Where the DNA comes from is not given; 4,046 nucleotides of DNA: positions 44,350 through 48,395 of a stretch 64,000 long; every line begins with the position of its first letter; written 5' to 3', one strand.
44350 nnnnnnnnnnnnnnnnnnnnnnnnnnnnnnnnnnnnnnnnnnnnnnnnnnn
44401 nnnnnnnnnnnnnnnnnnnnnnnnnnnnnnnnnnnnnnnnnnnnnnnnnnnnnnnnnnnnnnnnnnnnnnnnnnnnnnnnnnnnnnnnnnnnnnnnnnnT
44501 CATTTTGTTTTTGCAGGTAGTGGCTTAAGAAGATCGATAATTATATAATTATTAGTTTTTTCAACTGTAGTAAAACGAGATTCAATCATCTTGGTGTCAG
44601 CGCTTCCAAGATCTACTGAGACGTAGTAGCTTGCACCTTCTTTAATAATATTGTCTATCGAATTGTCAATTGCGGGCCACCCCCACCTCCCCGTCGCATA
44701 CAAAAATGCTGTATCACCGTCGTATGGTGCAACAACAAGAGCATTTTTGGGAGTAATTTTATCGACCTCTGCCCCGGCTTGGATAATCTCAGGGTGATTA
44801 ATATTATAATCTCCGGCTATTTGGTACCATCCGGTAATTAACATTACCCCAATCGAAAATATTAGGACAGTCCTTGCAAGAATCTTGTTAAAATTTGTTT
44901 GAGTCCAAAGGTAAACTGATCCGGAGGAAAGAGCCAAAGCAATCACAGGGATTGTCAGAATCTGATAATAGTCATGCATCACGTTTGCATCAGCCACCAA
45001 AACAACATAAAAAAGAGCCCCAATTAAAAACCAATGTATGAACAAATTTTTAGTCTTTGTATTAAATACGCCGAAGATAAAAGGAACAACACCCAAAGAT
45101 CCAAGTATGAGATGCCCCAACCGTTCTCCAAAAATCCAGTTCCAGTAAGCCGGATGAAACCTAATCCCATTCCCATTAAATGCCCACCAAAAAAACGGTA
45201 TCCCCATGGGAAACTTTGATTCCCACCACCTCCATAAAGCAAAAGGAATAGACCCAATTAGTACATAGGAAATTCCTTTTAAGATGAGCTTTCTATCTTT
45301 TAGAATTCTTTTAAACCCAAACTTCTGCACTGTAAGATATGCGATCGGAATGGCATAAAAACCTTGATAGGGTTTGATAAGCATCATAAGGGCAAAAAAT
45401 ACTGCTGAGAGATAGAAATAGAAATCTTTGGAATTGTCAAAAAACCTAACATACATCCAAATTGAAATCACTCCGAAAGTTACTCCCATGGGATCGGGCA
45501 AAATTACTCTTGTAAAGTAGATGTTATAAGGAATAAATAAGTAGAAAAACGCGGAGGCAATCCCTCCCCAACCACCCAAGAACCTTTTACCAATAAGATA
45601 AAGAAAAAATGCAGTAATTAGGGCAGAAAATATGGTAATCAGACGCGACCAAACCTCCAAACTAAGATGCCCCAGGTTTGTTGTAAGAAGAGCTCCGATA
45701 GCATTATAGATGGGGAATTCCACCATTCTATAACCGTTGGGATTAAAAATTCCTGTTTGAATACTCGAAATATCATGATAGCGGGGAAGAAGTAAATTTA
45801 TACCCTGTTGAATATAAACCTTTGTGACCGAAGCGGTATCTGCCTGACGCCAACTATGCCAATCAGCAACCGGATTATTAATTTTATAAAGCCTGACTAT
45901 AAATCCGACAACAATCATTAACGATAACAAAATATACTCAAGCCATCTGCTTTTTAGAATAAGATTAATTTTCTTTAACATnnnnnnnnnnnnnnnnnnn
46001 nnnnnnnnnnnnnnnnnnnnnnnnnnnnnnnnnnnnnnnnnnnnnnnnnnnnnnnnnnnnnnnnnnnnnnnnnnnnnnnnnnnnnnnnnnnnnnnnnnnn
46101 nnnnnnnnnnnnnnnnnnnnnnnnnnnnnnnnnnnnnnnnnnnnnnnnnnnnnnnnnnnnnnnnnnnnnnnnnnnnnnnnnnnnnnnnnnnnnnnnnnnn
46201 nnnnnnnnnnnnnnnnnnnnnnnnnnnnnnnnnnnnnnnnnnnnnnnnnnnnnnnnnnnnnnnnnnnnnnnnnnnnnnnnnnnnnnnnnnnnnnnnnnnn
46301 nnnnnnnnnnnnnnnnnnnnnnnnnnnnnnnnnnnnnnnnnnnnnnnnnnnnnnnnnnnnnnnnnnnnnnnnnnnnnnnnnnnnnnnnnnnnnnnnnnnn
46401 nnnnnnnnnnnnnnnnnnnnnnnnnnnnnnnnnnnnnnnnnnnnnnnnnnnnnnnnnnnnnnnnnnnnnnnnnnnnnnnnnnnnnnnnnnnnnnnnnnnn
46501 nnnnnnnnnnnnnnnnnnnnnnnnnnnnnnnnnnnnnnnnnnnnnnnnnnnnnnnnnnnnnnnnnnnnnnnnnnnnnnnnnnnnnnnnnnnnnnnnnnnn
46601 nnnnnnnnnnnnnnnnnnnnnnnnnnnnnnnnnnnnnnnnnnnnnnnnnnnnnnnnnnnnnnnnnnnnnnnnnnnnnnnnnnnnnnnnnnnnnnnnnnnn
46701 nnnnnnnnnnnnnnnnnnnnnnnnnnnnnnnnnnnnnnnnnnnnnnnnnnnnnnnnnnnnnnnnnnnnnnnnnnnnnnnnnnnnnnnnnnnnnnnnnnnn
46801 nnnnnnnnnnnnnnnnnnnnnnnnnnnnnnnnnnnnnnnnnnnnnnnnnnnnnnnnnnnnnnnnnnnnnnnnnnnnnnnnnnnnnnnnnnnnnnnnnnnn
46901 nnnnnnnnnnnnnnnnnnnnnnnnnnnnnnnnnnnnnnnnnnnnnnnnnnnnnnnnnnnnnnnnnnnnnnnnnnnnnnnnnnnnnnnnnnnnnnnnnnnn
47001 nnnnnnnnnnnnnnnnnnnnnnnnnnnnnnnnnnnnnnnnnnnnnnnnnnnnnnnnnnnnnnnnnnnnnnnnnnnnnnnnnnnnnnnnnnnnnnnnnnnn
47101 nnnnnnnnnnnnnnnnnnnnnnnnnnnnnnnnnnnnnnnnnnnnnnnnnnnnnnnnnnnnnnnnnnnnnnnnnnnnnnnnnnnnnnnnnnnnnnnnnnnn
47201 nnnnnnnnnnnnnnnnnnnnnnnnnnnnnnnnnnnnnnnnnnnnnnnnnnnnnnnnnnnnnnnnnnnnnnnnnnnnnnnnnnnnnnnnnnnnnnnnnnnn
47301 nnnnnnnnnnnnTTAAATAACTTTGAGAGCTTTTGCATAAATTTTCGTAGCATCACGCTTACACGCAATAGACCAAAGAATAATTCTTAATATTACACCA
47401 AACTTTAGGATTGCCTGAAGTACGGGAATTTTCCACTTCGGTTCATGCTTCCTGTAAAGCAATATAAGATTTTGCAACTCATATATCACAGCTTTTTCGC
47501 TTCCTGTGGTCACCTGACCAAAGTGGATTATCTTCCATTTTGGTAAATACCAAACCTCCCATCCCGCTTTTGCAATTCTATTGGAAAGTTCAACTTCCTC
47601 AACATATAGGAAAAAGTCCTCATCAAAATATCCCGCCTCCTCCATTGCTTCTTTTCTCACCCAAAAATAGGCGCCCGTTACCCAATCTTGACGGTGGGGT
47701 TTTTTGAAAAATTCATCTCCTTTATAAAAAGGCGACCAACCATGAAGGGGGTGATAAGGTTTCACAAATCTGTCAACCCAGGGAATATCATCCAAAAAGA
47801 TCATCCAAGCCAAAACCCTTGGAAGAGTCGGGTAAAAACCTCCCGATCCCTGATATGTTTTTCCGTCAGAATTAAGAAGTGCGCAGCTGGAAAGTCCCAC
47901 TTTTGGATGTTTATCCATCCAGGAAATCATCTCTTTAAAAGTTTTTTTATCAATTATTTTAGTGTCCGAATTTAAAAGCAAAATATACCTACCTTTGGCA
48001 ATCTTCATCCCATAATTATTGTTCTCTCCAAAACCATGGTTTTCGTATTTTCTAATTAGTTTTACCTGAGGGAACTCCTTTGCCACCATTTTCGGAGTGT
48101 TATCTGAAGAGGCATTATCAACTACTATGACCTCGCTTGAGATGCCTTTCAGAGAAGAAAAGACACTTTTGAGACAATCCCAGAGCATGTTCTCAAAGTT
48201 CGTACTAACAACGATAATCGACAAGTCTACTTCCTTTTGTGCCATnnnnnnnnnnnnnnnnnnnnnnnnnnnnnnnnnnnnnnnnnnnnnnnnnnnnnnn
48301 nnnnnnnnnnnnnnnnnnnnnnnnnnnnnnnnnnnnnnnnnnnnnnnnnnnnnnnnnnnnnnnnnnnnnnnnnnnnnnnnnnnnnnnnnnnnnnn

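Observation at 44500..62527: Three confident (possibly five) paralogous GT-C membrane glycosyltransferases in one locus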

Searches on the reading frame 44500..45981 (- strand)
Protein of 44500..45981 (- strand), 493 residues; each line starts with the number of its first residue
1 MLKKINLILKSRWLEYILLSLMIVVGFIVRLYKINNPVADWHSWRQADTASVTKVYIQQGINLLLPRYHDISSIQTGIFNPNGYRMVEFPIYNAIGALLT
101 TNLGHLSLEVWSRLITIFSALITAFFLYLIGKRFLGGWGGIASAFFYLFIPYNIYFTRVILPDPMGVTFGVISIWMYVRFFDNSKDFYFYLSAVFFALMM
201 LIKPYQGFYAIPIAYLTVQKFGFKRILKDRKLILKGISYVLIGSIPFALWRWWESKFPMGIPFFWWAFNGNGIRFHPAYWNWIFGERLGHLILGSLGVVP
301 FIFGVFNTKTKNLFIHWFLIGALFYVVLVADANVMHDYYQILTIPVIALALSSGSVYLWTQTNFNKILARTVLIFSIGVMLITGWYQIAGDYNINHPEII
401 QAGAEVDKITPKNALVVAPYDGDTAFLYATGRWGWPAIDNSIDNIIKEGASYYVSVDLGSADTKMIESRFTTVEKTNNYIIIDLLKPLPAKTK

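Call 4: search_protein_families(library=pfam, proteins=[window:44500-45981:-], max_evalue=0.1)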
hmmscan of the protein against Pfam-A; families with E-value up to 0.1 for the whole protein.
window:44500-45981:- (493 aa): 1 family
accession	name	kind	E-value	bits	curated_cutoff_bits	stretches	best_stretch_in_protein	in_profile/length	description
PF13231.12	PMT_2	-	3.1e-14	53.9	26.1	1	112-250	24-160/160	Dolichyl-phosphate-mannose-protein mannosyltransferase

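Call 5: search_protein_families(library=ncbifam, proteins=[window:44500-45981:-], max_evalue=0.1)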
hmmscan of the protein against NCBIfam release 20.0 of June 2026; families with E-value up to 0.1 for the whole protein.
window:44500-45981:- (493 aa): 4 families
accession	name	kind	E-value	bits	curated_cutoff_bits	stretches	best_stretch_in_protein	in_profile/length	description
TIGR03663.1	TIGR03663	subfamily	2.6e-09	36.6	126.25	1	110-221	71-179/435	flippase activity-associated protein Agl23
TIGR04154.1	archaeo_STT3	subfamily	0.00019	20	450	1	17-155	2-141/831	oligosaccharyl transferase, archaeosortase A system-associated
TIGR04438.1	small_Trp_rich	hypoth_equivalog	0.029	14.5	36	1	232-268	8-42/76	TIGR04438 family Trp-rich protein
NF007884.0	PRK10591.1-2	equivalog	0.082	13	147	0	340-382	15-56/96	hypothetical protein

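Call 14: search_solved_structures(query=window:44500-45981:-, max_evalue=1)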
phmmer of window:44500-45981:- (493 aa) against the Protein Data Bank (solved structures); distinct sequences matched with E-value up to 1: 0.

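Call 48: list_cluster_members(proteins=[window:44500-45981:-, window:52337-53668:-, window:54571-55773:-, window:56795-58159:-, window:60977-62527:-, window:45965-47368:-, window:53675-54574:-, window:48227-48781:-])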
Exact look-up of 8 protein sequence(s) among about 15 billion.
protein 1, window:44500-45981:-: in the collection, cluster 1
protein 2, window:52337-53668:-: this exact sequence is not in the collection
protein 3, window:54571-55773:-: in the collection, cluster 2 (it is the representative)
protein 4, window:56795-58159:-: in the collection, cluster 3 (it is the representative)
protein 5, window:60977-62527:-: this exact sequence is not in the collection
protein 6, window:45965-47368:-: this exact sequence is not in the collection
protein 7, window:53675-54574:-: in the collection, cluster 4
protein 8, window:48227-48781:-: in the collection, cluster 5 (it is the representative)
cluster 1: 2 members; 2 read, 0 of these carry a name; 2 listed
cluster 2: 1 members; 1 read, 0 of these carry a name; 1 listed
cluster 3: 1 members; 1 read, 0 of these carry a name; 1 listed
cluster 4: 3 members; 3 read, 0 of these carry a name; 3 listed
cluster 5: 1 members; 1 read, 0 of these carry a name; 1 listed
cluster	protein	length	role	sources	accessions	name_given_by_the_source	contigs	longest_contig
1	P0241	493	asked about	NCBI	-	-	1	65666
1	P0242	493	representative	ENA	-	-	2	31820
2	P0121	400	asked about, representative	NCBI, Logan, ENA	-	-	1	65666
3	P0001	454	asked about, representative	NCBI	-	-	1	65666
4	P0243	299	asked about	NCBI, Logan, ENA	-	-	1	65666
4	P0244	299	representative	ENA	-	-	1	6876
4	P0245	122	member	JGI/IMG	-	-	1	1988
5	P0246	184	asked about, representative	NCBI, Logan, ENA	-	-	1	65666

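Call 58: find_homologous_proteins(query=window:44500-45981:-, max_evalue=0.001)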
Query window:44500-45981:- (493 aa): 4254 proteins with E <= 0.001 among 8000 candidates; the best 120 are listed.
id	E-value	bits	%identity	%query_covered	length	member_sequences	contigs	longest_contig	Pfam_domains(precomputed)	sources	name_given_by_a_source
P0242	0.0e+0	1116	100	100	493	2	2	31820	PF13231.13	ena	-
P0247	5.9e-292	987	84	100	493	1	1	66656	PF13231.13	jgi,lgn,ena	-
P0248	1.5e-262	890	79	100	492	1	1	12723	PF13231.13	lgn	-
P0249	2.8e-260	883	77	99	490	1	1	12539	PF13231.13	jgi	jgi:hypothetical protein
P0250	8.9e-259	878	77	100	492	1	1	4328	PF13231.13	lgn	-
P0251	1.7e-250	850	74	99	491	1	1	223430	PF13231.13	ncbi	-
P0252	2.1e-250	850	75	100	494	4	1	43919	PF13231.13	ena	-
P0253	4.6e-248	842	74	99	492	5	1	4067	PF13231.13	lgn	-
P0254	2.3e-247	840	75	99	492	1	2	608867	PF13231.13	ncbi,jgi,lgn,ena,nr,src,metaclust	ncbi:MAG TPA: glycosyltransferase family 39 protein [Patescibacteria group bacterium]|nr:glycosyltra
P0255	8.4e-247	838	73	99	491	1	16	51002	PF13231.13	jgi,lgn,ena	-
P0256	9.4e-247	838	72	100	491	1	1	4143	PF13231.13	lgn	-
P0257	1.2e-246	838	76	100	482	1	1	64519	PF13231.13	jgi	jgi:hypothetical protein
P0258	2.1e-246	837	74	99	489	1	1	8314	PF13231.13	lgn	-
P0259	3.6e-246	836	73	100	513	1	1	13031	PF02366.25,PF13231.13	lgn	-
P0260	5.2e-246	835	74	99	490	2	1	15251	PF13231.13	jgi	-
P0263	4.2e-243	826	73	100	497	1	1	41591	PF02366.25,PF13231.13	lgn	-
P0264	5.6e-243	825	72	98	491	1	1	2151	PF02366.25,PF13231.13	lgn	-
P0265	6.1e-242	822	73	100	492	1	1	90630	PF02366.25,PF13231.13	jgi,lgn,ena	-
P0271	5.9e-241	819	71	100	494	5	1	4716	PF02366.25,PF13231.13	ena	-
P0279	4.0e-239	813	71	100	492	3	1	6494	PF02366.25,PF13231.13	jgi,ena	-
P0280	1.2e-238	811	72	100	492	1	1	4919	PF02366.25,PF13231.13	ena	-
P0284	1.1e-237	808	71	98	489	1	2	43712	PF02366.25,PF13231.13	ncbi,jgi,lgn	jgi:hypothetical protein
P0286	1.4e-237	808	73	95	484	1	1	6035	PF02366.25,PF13231.13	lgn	-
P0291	4.1e-236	803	71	100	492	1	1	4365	PF02366.25,PF13231.13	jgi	-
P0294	2.3e-235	800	71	99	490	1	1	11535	PF02366.25,PF13231.13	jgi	jgi:hypothetical protein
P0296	3.7e-235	800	73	97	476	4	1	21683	PF02366.25,PF13231.13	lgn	-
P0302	2.4e-234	797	70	100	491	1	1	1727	PF02366.25,PF13231.13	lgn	-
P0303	3.3e-234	797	69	100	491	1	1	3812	PF02366.25,PF13231.13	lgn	-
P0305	1.9e-233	794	70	100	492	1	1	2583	PF02366.25,PF13231.13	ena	-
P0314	2.5e-231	787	68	100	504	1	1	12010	PF02366.25,PF13231.13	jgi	jgi:hypothetical protein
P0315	5.5e-231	786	70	98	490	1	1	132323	PF02366.25,PF13231.13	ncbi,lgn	-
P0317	1.4e-230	785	69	100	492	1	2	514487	PF02366.25,PF13231.13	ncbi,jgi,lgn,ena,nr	ncbi:MAG TPA: glycosyltransferase family 39 protein [Patescibacteria group bacterium]|nr:glycosyltra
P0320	3.5e-230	783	71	96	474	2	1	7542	PF02366.25,PF13231.13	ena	-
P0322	8.1e-230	782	67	100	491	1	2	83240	PF02366.25,PF13231.13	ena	-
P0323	8.8e-230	782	68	100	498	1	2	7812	PF02366.25,PF13231.13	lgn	-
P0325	1.6e-229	781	68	99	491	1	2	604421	PF02366.25,PF13231.13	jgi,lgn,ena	jgi:hypothetical protein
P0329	6.8e-229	779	71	94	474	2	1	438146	PF02366.25,PF13231.13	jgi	jgi:hypothetical protein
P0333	1.2e-228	778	68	100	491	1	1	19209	PF02366.25,PF13231.13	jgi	jgi:hypothetical protein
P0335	4.5e-228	776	68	100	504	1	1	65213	PF02366.25,PF13231.13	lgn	-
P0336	1.0e-227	775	68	100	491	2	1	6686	PF02366.25,PF13231.13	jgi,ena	-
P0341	7.0e-227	772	69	96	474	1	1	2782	PF02366.25,PF13231.13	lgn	-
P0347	7.4e-226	769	69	100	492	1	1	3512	PF02366.25,PF13231.13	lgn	-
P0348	1.0e-225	769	67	100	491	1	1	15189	PF02366.25,PF13231.13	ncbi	-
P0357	1.2e-223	762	69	99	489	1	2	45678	PF02366.25,PF13231.13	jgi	jgi:hypothetical protein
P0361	4.1e-223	760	67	99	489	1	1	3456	PF02366.25,PF13231.13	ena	-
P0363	8.1e-223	759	67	99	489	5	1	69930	PF02366.25,PF13231.13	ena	-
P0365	1.1e-222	758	66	100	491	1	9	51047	PF02366.25,PF13231.13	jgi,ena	-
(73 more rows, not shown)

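Call 76: search_solved_structures(query=A5, max_evalue=1, show_alignments=1)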
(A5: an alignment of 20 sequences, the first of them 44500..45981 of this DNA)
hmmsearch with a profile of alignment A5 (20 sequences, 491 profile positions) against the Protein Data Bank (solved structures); distinct sequences matched with E-value up to 1: 2.
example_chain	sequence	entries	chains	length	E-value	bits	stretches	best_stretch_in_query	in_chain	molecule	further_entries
4ebr_A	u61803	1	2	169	0.21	13.2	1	210-268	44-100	Ubiquitin-like-conjugating enzyme ATG10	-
4gsk_Y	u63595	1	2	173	0.22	13.2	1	210-268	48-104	Ubiquitin-like-conjugating enzyme ATG10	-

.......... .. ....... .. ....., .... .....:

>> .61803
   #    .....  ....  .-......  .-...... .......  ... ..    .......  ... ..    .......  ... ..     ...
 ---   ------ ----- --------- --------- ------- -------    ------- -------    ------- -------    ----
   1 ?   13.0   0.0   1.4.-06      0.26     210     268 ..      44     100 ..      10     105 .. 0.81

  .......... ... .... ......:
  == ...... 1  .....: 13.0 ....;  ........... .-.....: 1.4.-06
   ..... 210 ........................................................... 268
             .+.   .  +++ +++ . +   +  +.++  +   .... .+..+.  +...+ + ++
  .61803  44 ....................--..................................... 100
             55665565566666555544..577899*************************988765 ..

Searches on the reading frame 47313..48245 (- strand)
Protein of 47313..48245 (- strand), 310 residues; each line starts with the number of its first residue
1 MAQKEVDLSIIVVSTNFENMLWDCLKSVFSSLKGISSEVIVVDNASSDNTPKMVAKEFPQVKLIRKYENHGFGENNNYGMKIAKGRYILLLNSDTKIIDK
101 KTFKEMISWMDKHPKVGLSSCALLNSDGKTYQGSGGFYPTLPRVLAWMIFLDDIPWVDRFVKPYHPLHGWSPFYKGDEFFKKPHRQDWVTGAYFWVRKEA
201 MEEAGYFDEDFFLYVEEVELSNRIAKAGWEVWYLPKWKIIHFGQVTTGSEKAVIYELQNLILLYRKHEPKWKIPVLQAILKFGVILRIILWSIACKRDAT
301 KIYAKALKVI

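Call 10: search_protein_families(library=pfam, proteins=[window:47313-48245:-], max_evalue=0.001)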
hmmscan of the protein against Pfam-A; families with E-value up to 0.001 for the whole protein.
window:47313-48245:- (310 aa): 3 families
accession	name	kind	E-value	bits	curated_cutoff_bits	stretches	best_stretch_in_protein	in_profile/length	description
PF00535.33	Glycos_transf_2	-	8.2e-22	78.3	23.3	1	9-120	1-113/168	Glycosyl transferase family 2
PF13641.12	Glyco_tranf_2_3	-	1.7e-10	41.7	27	1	8-238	3-208/230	Glycosyltransferase like family 2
PF13632.12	Glyco_trans_2_3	-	2e-06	28.2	27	0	179-236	62-118/198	Glycosyl transferase family group 2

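Call 37: search_protein_families(library=ncbifam, proteins=[window:47313-48245:-], max_evalue=0.001)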
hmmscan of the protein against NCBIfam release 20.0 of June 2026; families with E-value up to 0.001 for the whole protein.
window:47313-48245:- (310 aa): 15 families
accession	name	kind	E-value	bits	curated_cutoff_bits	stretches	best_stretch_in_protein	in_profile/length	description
TIGR03965.1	mycofact_glyco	equivalog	2.8e-14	52.9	280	2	6-122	74-190/467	mycofactocin biosynthesis glycosyltransferase MftF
TIGR03937.1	PgaC_IcaA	equivalog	2.4e-13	49.8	422.3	1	6-117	45-157/407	poly-beta-1,6-N-acetyl-D-glucosamine synthase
NF038302.1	EPS_HpsE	equivalog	9.5e-13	47.8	300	1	6-120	1-121/307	hormogonium polysaccharide biosynthesis glycosyltransferase HpsE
TIGR01556.1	rhamnosyltran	subfamily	1e-11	44.6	200.55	1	24-113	9-101/281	rhamnosyltransferase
TIGR04283.1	glyco_like_mftF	equivalog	1.3e-11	44.6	182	1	8-115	1-103/221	TIGR04283 family arsenosugar biosynthesis glycosyltransferase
NF007482.0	PRK10073.1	equivalog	3.6e-11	42.7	423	1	2-107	2-107/334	glycosyltransferase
NF041875.1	EPS_EpsD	equivalog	8.7e-11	41.8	370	1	8-97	1-92/325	exopolysaccharide biosynthesis glycosyltransferase EpsD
NF047683.1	TeichurnBiosyTuaG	equivalog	2.9e-10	40.2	400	1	1-130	1-132/252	teichuronic acid biosynthesis protein TuaG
TIGR03111.1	glyc2_xrt_Gpos1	hypoth_equivalog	4.5e-09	35.6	363.95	1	7-125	50-171/439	TIGR03111 family XrtG-associated glycosyltransferase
NF038299.1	EPS_HpsN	equivalog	1.3e-08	34.2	425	0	197-267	173-246/317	hormogonium polysaccharide biosynthesis glycosyltransferase HpsN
NF050050.1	ProtGlycPglI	equivalog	8e-07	28.7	500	1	7-128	3-125/306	GalNAc(5)-diNAcBac-PP-undecaprenol beta-1,3-glucosyltransferase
TIGR04195.1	S_glycosyl_SunS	equivalog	3e-06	26.3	350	1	24-101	71-148/421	SunS family peptide S-glycosyltransferase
TIGR04009.1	wcaE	equivalog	6e-06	25.7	369.2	1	9-95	4-93/248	colanic acid biosynthesis glycosyltransferase WcaE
NF053739.1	GlytfEpsEBac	equivalog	3.3e-05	23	450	1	8-133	3-130/265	glycosyltransferase EpsE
NF050113.1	gal_furan_GlfT1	equivalog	6.4e-05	22.4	330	0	11-113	4-108/290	galactofuranosyltransferase GlfT1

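Call 39: search_solved_structures(query=window:47313-48245:-, max_evalue=0.01)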
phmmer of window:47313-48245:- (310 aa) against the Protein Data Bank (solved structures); distinct sequences matched with E-value up to 0.01: 18.
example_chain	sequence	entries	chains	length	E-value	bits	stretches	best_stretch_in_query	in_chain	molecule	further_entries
3bcv_A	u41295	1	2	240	3.7e-08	36.4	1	8-108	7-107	Putative glycosyltransferase protein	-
5tze_C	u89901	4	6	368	3.5e-07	33.2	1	8-115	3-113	Glycosyl transferase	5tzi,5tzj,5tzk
5tz8_A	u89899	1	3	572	7.2e-07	32.2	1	8-115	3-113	Glycosyl transferase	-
22ao_A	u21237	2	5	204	1.8e-06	30.9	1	9-107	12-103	GmaR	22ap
2z87_A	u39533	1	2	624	2.9e-06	30.2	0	9-95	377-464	Chondroitin synthase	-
2z86_A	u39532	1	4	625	2.9e-06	30.2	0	9-95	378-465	Chondroitin synthase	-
7msk_A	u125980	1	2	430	2e-05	27.4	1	24-104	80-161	Glyco_trans_2-like domain-containing protein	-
6p61_A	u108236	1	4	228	2.6e-05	27.1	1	5-97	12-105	Glycosyltransferase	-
9omm_A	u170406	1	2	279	5.2e-05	26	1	5-95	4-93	Glycosyltransferase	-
9omh_A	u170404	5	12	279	5.2e-05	26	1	5-95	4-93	Glycosyltransferase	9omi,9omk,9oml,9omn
9omj_A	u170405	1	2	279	0.00015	24.6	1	6-95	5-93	Glycosyltransferase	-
6yv7_B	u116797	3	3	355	0.00058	22.6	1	14-123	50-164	Glycosyl transferase, family 2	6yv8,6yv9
6yv7_A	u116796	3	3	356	0.00058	22.6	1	14-123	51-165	Glycosyl transferase, family 2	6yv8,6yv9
8bz8_A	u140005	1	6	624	0.00074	22.3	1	3-108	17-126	Glycosyltransferase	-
8bz4_A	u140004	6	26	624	0.00075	22.2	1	3-108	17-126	Glycosyltransferase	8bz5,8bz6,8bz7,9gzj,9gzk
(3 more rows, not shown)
